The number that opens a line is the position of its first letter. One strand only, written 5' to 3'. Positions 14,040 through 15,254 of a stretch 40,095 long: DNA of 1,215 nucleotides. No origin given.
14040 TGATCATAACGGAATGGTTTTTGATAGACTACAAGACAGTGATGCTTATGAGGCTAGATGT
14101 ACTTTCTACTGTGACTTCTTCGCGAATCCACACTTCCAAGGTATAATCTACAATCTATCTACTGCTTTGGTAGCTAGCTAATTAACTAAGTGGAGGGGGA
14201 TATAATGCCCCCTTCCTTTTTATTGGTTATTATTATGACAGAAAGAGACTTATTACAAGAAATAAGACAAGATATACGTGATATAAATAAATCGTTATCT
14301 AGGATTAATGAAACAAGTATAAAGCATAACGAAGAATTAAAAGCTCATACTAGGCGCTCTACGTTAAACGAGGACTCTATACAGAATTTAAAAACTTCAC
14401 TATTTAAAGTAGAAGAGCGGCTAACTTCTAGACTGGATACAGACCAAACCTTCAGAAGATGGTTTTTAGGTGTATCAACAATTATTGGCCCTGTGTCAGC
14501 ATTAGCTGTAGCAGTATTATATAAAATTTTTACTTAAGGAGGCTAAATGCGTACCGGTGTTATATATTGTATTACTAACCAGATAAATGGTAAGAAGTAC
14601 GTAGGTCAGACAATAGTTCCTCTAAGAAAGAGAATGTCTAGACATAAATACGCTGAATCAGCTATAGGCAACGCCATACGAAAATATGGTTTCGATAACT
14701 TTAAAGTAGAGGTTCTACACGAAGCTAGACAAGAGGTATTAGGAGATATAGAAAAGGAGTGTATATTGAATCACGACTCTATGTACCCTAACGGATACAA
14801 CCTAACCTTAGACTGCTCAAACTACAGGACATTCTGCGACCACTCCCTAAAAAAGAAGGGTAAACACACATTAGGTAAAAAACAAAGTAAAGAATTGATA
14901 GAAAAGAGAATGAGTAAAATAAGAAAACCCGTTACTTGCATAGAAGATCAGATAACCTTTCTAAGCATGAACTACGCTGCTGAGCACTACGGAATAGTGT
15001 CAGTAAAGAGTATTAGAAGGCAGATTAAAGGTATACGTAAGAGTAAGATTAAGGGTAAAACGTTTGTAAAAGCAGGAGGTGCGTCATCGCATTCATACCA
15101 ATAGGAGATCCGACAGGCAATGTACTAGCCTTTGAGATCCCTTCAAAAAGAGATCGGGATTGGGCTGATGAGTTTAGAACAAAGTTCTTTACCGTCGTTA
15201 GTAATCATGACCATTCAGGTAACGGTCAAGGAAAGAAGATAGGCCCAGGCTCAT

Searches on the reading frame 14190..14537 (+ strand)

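Call 46: search_protein_families(library=pfam, max_evalue=0.01, proteins=[window:14190-14537:+])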
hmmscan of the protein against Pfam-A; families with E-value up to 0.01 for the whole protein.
window:14190-14537:+ (115 aa): 3 families
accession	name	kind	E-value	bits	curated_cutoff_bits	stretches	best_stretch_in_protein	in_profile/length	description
PF06009.19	Laminin_II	-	0.0056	17.1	33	1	20-79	17-76/138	Laminin Domain II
PF20390.3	DUF6685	-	0.0069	16.6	24.6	1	24-89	3-69/207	Family of unknown function (DUF6685)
PF05549.16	Allexi_40kDa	-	0.0099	15.9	26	0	15-80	73-136/271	Allexivirus 40kDa protein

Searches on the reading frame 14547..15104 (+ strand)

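Call 46: search_protein_families(library=pfam, max_evalue=0.01, proteins=[window:14547-15104:+])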
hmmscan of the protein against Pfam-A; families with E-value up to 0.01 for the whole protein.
window:14547-15104:+ (185 aa): 2 families
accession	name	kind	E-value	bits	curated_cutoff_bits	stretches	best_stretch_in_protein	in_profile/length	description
PF01541.30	GIY-YIG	-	8.8e-08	32.8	22.6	1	4-84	2-77/78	GIY-YIG catalytic domain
PF19835.5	SegE_GIY-YIG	-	0.0061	17.2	25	1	3-31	17-46/123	Putative endonuclease segE, GIY-YIG domain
